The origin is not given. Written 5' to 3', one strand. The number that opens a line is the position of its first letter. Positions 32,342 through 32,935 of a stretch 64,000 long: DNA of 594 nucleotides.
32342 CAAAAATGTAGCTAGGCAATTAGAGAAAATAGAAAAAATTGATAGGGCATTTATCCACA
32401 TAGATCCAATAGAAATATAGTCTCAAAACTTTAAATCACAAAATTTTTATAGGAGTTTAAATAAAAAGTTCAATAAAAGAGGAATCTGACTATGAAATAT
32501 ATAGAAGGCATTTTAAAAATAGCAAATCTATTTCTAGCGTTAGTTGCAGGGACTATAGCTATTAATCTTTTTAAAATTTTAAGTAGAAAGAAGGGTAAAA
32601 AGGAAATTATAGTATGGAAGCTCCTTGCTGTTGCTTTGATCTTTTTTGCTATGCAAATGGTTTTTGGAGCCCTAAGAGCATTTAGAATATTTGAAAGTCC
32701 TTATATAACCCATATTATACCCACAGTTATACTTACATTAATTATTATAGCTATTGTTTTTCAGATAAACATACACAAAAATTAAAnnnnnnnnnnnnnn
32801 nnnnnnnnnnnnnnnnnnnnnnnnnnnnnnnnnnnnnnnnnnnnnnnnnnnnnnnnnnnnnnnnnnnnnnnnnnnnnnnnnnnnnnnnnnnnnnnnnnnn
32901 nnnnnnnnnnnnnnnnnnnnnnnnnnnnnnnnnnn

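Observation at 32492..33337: Three-gene mini-operon: two paralogous 3-TM mini-proteins plus a pilin-like SHOCT protein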

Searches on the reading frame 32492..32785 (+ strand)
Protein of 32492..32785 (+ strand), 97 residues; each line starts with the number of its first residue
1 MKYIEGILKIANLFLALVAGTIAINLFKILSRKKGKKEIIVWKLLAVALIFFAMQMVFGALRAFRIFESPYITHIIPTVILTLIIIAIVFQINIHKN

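Call 3: search_protein_families(library=pfam, proteins=[window:32492-32785:+], max_evalue=1)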
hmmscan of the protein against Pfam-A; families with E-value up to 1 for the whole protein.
window:32492-32785:+ (97 aa): 3 families
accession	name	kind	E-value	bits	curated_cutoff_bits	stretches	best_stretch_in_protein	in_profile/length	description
PF11143.13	DUF2919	-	0.0093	16.8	27.2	1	12-92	55-135/146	Protein of unknown function (DUF2919)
PF25592.1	DUF7937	-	0.074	12.3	31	1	8-89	314-392/402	Domain of unknown function (DUF7937)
PF20990.2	DUF2207_C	-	0.62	10.2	33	1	31-90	127-182/247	Predicted membrane protein (DUF2207) C-terminal domain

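Call 4: search_protein_families(library=ncbifam, proteins=[window:32492-32785:+], max_evalue=1)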
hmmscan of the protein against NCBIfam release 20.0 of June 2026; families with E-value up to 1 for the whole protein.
window:32492-32785:+ (97 aa): 1 family
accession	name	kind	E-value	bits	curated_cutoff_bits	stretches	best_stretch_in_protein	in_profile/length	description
NF043039.1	HgcAB_like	equivalog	0.46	10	285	1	13-91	188-269/350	HgcAB-like fusion protein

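Call 20: find_homologous_proteins(query=A2, max_evalue=0.001)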
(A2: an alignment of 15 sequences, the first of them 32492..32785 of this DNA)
Query A2 (15 sequences) (97 aa, profile of the alignment): 371 proteins with E <= 0.001 among 8000 candidates; the best 120 are listed.
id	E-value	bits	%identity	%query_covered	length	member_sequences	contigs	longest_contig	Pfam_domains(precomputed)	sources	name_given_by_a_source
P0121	2.1e-41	158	59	99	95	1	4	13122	-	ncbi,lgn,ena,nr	ncbi:MAG: hypothetical protein KKC75_02220 [Nanoarchaeota archaeon]|nr:hypothetical protein [Nanoarc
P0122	3.1e-41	157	58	99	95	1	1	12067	-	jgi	-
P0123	6.7e-41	156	61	100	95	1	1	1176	-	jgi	-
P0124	1.6e-40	155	58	80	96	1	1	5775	-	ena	-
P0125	2.8e-40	154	57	99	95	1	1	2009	-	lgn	-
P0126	4.1e-40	154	65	80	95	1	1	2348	-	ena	-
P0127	4.7e-40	154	55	98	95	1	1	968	-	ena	-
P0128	5.2e-40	153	60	100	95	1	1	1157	-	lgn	-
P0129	5.3e-40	153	64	80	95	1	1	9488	-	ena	-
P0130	5.4e-40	153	57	96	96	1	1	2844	-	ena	-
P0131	5.4e-40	153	61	100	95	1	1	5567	-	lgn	-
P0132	5.6e-40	153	58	100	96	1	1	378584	-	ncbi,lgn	-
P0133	5.7e-40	153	64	100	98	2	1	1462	-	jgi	-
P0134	5.8e-40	153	62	100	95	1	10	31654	-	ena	-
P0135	8.0e-40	153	56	100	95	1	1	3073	-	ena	-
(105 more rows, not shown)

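Call 40: predict_structure(alignment_id=A4)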
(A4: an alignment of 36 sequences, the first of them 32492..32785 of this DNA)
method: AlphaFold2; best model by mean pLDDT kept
length: 97 residues; sequences in the alignment: 36
mean_pLDDT: 88.8   pTM: 0.76
mean pLDDT of the five models: 88.8, 88.3, 86.0, 85.7, 83.6
residues with pLDDT >= 90: 58; 70-90: 35; 50-70: 4; < 50: 0
segments of 3 or more residues with pLDDT < 50: none
pLDDT, mean of each block of 10 residues (from residue 1): 88 94 87 76 93 93 84 89 96 86
secondary structure, 60 per line:
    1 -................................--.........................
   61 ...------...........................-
elements in order: H2-33 H36-63 H70-96

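Call 44: fold_search(model_id=the predicted structure, library=pdb)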
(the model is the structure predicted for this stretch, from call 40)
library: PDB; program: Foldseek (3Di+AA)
matches with E <= 10: 102; with E <= 0.001: 0
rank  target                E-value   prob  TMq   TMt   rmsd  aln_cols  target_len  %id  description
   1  8i6v_B                4.6e-01  0.95  0.60  0.58   3.7        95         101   14  Cryo-EM structure of the polyphosphate polymerase VTC complex(Vtc4/Vtc3/Vtc1) (released 2023-03-01)
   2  9bia_C                5.8e-01  0.97  0.63  0.58   4.1       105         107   10  Cryo-EM structure of NINJ1 K45Q bound to Nb538 (released 2024-10-16)
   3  9bia_D                5.8e-01  0.96  0.63  0.57   4.1       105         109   10  Cryo-EM structure of NINJ1 K45Q bound to Nb538 (released 2024-10-16)
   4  9bia_A                7.3e-01  0.93  0.63  0.56   4.3       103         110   12  Cryo-EM structure of NINJ1 K45Q bound to Nb538 (released 2024-10-16)
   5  7ytj_A                1.2e+00  0.80  0.59  0.51   3.7        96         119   17  Cryo-EM structure of VTC complex (released 2023-02-22)
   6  9umg_C                1.9e+00  0.60  0.58  0.55   4.1        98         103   14  Cryo-EM structure of VTC complex(Vtc5/Vtc4/Vtc3/Vtc1) (released 2026-01-21)
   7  6hum_E                2.0e+00  0.35  0.43  0.42   5.6        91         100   13  Structure of the photosynthetic complex I from Thermosynechococcus elongatus (released 2019-01-09)
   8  8i6v_C                2.2e+00  0.63  0.59  0.57   4.2        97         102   13  Cryo-EM structure of the polyphosphate polymerase VTC complex(Vtc4/Vtc3/Vtc1) (released 2023-03-01)
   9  5lnf_MODEL_1_A        2.3e+00  0.54  0.54  0.41   5.5        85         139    9  Solution NMR structure of farnesylated PEX19, C-terminal domain (released 2017-03-15)
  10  6s7o_D                2.3e+00  0.16  0.38  0.35   5.4        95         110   15  Cryo-EM structure of human oligosaccharyltransferase complex OST-A (released 2019-12-18)
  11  8dt0_B                2.4e+00  0.33  0.54  0.41   4.7       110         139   14  Scaffolding protein functional sites using deep learning (released 2022-08-10)
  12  9umg_D                2.6e+00  0.41  0.52  0.16   4.1        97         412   14  Cryo-EM structure of VTC complex(Vtc5/Vtc4/Vtc3/Vtc1) (released 2026-01-21)
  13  4jq6_B                2.6e+00  0.21  0.43  0.25   6.4        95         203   17  Crystal structure of blue light-absorbing proteorhodopsin from Med12 at 2.3 Angstrom (released 2013-05-08)
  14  7ytj_B                3.1e+00  0.47  0.57  0.55   4.1        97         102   16  Cryo-EM structure of VTC complex (released 2023-02-22)
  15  5jsi_A                3.2e+00  0.51  0.60  0.31   3.4        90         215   11  Structure of membrane protein (released 2017-05-31)
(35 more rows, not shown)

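Call 49: search_protein_representatives(alignment_id=A4)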
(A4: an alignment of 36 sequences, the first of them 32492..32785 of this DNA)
Query: 36 sequences, 96 profile positions. Proteins with E-value up to 0.001 (for the whole library): 64; up to 1e-10: 41; up to 1e-30: 2. The best 64 are listed.
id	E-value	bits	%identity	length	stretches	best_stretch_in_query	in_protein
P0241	3.0e-37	143.0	-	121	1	1-93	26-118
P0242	7.6e-32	125.6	-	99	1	3-94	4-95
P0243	1.1e-28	115.5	-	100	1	1-95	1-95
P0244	1.1e-28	115.5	-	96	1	4-92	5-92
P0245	1.3e-28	115.3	-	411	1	2-92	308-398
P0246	4.2e-27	110.4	-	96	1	1-94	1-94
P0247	4.7e-27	110.3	-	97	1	2-93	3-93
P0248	6.4e-27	109.9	-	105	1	2-94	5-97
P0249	3.5e-24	101.1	-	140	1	2-95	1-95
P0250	6.7e-24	100.2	-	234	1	2-94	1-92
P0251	9.9e-24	99.6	-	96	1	2-94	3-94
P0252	2.4e-23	98.4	-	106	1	3-94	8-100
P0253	6.1e-23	97.1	-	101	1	2-94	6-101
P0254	1.5e-22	95.8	-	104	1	3-94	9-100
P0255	2.7e-22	95.1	-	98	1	2-94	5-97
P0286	1.9e-07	47.4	-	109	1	1-89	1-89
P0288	3.5e-07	46.6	-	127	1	3-92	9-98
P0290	1.4e-05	41.5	-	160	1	3-91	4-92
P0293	3.9e-05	40.0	-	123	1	3-91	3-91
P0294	4.2e-05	39.9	-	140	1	2-86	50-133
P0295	1.1e-04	38.5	-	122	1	3-92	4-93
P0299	2.5e-04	37.4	-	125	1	9-91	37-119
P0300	2.7e-04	37.3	-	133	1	5-86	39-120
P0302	7.2e-04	36.0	-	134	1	5-82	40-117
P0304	9.3e-04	35.6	-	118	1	3-88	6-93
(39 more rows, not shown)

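Call 51: search_protein_families(library=pfam, proteins=[P0286, P0288, P0290, P0293, P0294, P0295, P0299, P0300, P0302, P0304], max_evalue=0.1)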
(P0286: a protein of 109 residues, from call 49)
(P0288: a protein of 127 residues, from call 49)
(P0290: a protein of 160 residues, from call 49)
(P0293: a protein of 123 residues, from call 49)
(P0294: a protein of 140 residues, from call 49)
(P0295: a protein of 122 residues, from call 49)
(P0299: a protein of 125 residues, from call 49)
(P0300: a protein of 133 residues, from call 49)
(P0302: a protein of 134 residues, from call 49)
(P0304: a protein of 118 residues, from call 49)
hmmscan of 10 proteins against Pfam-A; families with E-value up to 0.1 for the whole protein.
P0286 (109 aa): 1 family
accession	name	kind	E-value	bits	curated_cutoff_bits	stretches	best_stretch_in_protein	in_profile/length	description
PF04116.19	FA_hydroxylase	-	0.0056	17.5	31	1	26-96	24-89/132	Fatty acid hydroxylase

P0288 (127 aa): 0 families

P0290 (160 aa): 0 families

P0293 (123 aa): 1 family
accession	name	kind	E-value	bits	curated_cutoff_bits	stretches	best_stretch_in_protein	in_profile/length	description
PF08592.16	Anthrone_oxy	-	0.059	14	27.3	0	8-58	4-55/106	Anthrone oxygenase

P0294 (140 aa): 0 families

P0295 (122 aa): 4 families
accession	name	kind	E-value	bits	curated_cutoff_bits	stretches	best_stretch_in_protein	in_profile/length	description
PF05975.17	EcsB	-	0.0064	15.9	30.7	1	14-106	131-224/383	Bacterial ABC transporter protein EcsB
PF07331.16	TctB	-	0.025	15.2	29.1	0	9-64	85-133/137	Tripartite tricarboxylate transporter TctB family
PF13520.12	AA_permease_2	-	0.08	12.3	27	1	9-53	353-396/427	Amino acid permease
PF04138.20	GtrA_DPMS_TM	-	0.095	13.3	26.1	0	17-93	41-115/117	GtrA/DPMS, transmembrane domain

P0299 (125 aa): 1 family
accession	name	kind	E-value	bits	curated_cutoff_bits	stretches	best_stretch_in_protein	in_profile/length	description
PF04505.17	CD225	-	0.038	14.6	27.1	1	42-85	18-60/68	Interferon-induced transmembrane protein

P0300 (133 aa): 0 families

P0302 (134 aa): 2 families
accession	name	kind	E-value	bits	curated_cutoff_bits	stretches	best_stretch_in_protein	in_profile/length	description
PF20357.3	DUF6652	-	0.025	15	27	1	1-95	1-101/183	Family of unknown function (DUF6652)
PF07465.18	PsaM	-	0.035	14.3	21.1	1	49-63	10-24/29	Photosystem I protein M (PsaM)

P0304 (118 aa): 0 families

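Call 52: find_encoding_contigs(protein=P0290, flank=3000, max_places=3)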
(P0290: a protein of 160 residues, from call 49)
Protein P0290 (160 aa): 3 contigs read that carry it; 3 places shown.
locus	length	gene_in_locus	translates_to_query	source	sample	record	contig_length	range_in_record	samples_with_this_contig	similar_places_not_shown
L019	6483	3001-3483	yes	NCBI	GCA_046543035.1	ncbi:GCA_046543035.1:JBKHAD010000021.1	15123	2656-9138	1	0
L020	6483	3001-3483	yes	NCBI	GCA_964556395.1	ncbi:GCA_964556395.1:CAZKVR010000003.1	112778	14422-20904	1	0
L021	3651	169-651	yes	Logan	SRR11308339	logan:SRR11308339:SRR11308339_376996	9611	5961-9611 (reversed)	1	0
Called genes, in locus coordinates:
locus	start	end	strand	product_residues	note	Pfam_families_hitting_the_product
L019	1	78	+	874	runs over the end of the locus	PF01326:PPDK_N, PF00391:PEP-utilizers, PF02896:PEP-utilizers_C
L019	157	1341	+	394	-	PF00999:Na_H_Exchanger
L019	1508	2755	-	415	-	PF03721:UDPG_MGDP_dh_N, PF00984:UDPG_MGDP_dh, PF03720:UDPG_MGDP_dh_C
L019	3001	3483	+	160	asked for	-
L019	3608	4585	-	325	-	-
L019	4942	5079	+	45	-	-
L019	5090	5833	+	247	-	PF01015:Ribosomal_S3Ae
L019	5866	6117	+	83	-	PF01866:Diphthamide_syn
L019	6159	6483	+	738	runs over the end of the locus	PF01751:Toprim, PF01131:Topoisom_bac, PF01396:Zn_ribbon_Top1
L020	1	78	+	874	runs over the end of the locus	PF01326:PPDK_N, PF00391:PEP-utilizers, PF02896:PEP-utilizers_C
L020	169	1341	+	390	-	PF00999:Na_H_Exchanger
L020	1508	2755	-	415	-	PF03721:UDPG_MGDP_dh_N, PF00984:UDPG_MGDP_dh, PF03720:UDPG_MGDP_dh_C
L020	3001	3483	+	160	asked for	-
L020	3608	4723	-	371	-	-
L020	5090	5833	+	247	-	PF01015:Ribosomal_S3Ae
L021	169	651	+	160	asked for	-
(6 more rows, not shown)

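Call 53: find_encoding_contigs(protein=P0300, flank=3000, max_places=3)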
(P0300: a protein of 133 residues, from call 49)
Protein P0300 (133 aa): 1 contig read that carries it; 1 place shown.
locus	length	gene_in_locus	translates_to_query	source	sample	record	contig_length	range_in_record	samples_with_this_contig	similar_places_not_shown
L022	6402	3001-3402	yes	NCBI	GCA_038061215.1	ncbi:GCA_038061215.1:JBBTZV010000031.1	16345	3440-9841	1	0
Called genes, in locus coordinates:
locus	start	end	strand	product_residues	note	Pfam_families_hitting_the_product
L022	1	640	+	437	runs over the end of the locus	PF08323:Glyco_transf_5, PF13579:Glyco_trans_4_4 (faint), PF00534:Glycos_transf_1, PF13692:Glyco_trans_1_4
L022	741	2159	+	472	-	PF03065:Glyco_hydro_57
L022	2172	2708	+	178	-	PF01965:DJ-1_PfpI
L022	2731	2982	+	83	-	-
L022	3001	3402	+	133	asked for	-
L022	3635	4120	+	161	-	PF07610:DUF1573, PF22544:HYDIN_VesB_CFA65-like_Ig (faint)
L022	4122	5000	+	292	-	-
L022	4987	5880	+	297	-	-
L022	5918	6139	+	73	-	PF09851:SHOCT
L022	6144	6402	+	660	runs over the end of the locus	PF00122:E1-E2_ATPase, PF00702:Hydrolase, PF08282:Hydrolase_3 (faint)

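Call 60: find_homologous_proteins(query=L022:5918-6136:+, max_evalue=0.001)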
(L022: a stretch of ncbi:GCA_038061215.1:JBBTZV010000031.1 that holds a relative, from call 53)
Query L022:5918-6136:+ (73 aa): 2416 proteins with E <= 0.001 among 2441 candidates; the best 120 are listed.
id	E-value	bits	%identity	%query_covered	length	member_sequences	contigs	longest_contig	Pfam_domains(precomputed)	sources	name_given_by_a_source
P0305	2.5e-40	153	100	99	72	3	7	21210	PF09851.15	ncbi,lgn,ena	-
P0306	6.5e-35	136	90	82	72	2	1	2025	PF09851.15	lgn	-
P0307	3.5e-27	111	78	90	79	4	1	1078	PF09851.15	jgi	-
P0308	6.9e-27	110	77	78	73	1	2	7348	PF09851.15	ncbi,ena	-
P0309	2.3e-26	109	70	100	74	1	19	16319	PF09851.15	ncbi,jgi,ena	-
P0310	2.7e-26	108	72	79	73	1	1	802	PF09851.15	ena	-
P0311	3.3e-26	108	77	77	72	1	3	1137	PF09851.15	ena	-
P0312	6.9e-26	107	73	82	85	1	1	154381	PF09851.15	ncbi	-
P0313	1.3e-25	106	71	79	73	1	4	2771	PF09851.15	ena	-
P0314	3.0e-25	105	73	81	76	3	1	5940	PF09851.15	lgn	-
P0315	3.0e-25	105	77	81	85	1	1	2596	PF09851.15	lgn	-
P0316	1.1e-24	103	75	81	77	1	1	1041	PF09851.15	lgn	-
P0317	1.4e-24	103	76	89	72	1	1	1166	PF09851.15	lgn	-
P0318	1.8e-24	103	73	89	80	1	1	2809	PF09851.15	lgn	-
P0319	1.8e-24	103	72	99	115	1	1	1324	PF09851.15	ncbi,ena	-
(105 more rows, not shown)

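Call 64: find_related_loci(query=A4, collection=metagenome_contigs, flank=4000)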
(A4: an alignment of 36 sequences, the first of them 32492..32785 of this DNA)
Query A4 (97 aa) in metagenome_contigs; peptide patterns used: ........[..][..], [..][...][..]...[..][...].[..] (x = any residue, [..] = any of these).
147 stretches matched a pattern; 65 encode a relative of the query (tblastn E <= 1e-3); 65 distinct loci.
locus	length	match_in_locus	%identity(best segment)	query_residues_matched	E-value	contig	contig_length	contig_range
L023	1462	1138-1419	64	1-97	2e-35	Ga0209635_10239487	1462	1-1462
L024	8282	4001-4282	63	1-97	1e-34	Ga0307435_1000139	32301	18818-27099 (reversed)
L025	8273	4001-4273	63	1-96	8e-34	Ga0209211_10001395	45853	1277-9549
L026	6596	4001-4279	59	1-94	2e-33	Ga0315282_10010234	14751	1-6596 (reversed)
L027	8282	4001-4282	60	1-97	2e-33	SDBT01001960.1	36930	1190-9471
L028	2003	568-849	60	1-97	6e-33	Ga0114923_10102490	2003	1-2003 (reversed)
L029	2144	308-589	58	1-97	5e-33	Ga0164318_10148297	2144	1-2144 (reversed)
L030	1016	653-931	60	1-96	7e-34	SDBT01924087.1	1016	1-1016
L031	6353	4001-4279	58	1-96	3e-32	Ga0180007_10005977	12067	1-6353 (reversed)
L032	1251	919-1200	60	1-97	9e-33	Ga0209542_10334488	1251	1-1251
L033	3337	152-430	55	1-96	4e-32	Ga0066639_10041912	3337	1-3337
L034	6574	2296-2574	59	1-97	1e-31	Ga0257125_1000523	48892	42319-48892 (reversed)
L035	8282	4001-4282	57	1-97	7e-32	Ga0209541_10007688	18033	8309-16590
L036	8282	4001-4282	60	1-97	2e-31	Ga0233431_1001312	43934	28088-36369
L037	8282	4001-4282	58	1-97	3e-31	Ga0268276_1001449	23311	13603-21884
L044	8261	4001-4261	60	3-92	2e-29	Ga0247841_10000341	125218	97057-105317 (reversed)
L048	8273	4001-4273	55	3-96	5e-29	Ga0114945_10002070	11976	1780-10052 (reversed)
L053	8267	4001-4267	59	3-94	1e-28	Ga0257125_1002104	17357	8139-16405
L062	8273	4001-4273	54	4-97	4e-27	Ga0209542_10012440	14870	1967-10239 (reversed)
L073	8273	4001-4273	54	4-97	1e-24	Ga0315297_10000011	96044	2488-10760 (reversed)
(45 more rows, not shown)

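Call 69: search_protein_families(library=pfam, proteins=[L053:2429-3697:+, L053:4856-5341:-, L044:3314-3862:-, L044:4841-5566:-, L062:3369-3893:-, L062:4808-5257:+, L048:3333-3803:+, L048:5403-6032:-, L073:3028-3945:+], max_evalue=0.001)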
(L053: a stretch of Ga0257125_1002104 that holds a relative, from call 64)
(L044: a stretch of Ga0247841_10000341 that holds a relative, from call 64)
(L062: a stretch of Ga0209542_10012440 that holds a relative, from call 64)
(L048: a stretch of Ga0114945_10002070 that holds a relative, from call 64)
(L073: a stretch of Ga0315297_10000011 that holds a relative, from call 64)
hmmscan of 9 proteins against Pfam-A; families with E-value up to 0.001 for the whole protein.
L053:2429-3697:+ (422 aa): 7 families
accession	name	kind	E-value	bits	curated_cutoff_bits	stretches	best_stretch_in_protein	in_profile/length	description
PF00448.28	SRP54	-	7.6e-73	244.8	22.7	1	228-419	2-193/196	SRP54-type protein, GTPase domain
PF02881.24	SRP54_N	-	3e-11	43.8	22.4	1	137-203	6-75/75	SRP54-type protein, helical bundle domain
PF13207.12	AAA_17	-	8.2e-06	26.6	27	1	234-346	2-108/136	AAA domain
PF13401.12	AAA_22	-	1e-05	26.3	27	1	227-336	5-109/130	AAA domain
PF13245.12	AAA_19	-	0.00011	22.8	25.1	1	228-330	12-113/134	AAA domain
PF13604.12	AAA_30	-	0.00017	21.8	27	1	221-323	12-102/191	AAA domain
PF06414.18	Zeta_toxin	-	0.00018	21.5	22.3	1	223-333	12-119/199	Zeta toxin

L053:4856-5341:- (161 aa): 2 families
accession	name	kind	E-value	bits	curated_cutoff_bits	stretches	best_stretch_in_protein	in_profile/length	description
PF03439.18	Spt5-NGN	-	1e-16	61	22.4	1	8-87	1-84/84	Early transcription elongation factor of RNA pol II, NGN section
PF00467.35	KOW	-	1.1e-05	25.5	22.3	1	98-129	1-32/32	KOW motif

L044:3314-3862:- (182 aa): 0 families

L044:4841-5566:- (241 aa): 1 family
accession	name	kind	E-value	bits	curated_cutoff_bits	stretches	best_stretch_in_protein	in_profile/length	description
PF00590.25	TP_methylase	-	1.4e-24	87.6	27.8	1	1-211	1-211/212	Tetrapyrrole (Corrin/Porphyrin) Methylases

L062:3369-3893:- (174 aa): 0 families

L062:4808-5257:+ (149 aa): 1 family
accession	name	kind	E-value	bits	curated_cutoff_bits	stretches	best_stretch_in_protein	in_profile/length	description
PF04457.17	MJ1316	-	6.9e-09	36.7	26.3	1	88-149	18-75/75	MJ1316 RNA cyclic group end recognition domain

L048:3333-3803:+ (156 aa): 0 families

L048:5403-6032:- (209 aa): 5 families
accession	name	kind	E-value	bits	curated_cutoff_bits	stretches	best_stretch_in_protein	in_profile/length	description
PF00398.26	RrnaAD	-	9e-07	28.7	24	1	45-130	15-98/263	Ribosomal RNA adenine dimethylase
PF13649.12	Methyltransf_25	-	6.2e-06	27.3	27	1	64-161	1-94/97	Methyltransferase domain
PF08241.18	Methyltransf_11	-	0.00011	23.2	21.2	1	66-167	2-94/95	Methyltransferase domain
PF05175.20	MTS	-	0.00031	20.9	23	1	52-189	23-156/170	Methyltransferase small domain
PF13847.12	Methyltransf_31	-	0.001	19.2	27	0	59-167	2-108/145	Methyltransferase domain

L073:3028-3945:+ (305 aa): 4 families
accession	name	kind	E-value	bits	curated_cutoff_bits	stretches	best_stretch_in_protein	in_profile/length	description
PF12146.15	Hydrolase_4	-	1.1e-19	71.1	27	2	78-189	2-118/239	Serine aminopeptidase, S33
PF12697.13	Abhydrolase_6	-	4.1e-12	47.7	26.3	1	83-294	1-215/217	Alpha/beta hydrolase family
PF00561.26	Abhydrolase_1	-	5.1e-08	33.3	25.8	1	83-195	3-113/245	alpha/beta hydrolase fold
PF00326.27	Peptidase_S9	-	1e-06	28.9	22.6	1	124-304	39-209/213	Prolyl oligopeptidase family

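Call 70: list_cluster_members(proteins=[window:32492-32782:+, window:32787-33083:+, window:33083-33334:+])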
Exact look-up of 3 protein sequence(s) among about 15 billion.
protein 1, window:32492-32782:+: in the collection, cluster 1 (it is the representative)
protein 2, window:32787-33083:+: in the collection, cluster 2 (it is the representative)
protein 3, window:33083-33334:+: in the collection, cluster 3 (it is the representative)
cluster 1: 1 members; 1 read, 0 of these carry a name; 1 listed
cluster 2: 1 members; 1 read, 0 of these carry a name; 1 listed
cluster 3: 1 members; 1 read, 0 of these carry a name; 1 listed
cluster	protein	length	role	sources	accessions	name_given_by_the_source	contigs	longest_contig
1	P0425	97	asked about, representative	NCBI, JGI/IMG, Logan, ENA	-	-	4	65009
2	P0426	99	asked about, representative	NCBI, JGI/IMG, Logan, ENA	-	-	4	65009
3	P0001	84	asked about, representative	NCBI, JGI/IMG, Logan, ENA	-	-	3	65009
